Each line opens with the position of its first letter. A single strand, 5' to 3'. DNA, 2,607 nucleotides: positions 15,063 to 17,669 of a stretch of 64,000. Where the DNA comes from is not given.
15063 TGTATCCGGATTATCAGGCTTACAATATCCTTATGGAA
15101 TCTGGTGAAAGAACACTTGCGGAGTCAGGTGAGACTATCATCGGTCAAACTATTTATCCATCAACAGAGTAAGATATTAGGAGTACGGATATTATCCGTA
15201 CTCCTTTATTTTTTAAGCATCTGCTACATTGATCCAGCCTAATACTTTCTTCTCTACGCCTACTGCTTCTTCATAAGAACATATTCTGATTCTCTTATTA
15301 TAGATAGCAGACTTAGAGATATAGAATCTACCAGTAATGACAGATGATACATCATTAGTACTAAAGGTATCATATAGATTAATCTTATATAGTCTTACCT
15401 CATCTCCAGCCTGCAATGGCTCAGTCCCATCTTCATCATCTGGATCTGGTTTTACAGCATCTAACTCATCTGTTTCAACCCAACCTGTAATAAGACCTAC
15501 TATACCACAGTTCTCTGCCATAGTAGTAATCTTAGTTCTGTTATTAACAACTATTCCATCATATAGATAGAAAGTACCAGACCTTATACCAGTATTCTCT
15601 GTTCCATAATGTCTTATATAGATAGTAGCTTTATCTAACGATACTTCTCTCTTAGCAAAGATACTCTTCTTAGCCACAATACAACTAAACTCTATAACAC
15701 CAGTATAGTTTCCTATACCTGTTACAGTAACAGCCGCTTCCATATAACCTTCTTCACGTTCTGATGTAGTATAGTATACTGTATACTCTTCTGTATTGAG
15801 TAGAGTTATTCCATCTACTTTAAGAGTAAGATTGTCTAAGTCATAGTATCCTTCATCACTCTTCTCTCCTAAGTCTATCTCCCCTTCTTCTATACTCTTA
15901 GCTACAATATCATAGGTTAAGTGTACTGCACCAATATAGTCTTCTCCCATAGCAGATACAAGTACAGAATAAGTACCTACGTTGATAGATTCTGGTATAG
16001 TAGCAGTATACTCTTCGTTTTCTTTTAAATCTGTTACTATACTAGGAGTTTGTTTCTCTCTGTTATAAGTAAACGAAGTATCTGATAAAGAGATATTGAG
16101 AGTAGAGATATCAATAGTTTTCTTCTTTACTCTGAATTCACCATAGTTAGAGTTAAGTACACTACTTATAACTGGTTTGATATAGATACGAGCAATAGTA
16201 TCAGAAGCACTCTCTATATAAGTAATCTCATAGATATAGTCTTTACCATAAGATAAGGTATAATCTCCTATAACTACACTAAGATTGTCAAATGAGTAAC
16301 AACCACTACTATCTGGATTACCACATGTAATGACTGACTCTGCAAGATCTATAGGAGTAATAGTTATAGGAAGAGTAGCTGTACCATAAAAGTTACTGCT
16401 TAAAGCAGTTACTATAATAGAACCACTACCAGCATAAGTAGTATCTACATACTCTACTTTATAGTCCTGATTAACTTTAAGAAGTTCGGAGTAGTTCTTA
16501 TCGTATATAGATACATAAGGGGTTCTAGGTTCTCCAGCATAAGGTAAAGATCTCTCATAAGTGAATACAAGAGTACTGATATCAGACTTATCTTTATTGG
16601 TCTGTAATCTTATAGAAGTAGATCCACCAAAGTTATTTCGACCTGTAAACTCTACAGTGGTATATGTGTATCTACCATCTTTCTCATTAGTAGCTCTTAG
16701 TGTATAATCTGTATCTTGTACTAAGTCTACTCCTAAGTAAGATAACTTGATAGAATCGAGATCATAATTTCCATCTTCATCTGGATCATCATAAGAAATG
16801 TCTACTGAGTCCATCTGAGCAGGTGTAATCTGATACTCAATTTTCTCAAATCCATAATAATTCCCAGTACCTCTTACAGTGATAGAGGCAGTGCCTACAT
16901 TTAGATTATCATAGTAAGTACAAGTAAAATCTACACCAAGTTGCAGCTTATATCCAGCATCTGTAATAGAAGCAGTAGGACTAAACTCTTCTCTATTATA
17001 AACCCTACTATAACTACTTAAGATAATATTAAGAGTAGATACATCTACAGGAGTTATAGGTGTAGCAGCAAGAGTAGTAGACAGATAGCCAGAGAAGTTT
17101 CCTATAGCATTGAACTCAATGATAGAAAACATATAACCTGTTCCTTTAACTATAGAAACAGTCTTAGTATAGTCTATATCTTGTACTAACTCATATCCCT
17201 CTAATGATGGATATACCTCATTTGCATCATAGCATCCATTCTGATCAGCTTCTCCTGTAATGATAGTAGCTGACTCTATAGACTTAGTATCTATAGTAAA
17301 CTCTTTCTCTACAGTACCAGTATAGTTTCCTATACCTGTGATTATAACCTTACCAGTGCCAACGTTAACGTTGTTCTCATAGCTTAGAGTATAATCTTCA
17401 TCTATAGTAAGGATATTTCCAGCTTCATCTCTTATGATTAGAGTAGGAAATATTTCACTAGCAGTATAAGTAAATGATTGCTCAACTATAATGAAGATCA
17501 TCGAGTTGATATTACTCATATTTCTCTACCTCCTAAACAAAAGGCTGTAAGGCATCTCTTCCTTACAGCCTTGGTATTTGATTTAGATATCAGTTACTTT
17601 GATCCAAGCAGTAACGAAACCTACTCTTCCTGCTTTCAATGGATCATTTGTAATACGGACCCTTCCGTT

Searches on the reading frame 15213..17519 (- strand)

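Call 11: search_protein_families(library=phrogs, proteins=[window:15213-17519:-], max_evalue=0.001)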
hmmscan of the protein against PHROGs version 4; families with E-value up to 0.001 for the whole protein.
window:15213-17519:- (768 aa): 1 family
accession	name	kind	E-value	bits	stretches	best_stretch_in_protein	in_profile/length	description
phrog_15001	-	lysis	0.00087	19.5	0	628-681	269-326/367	endolysin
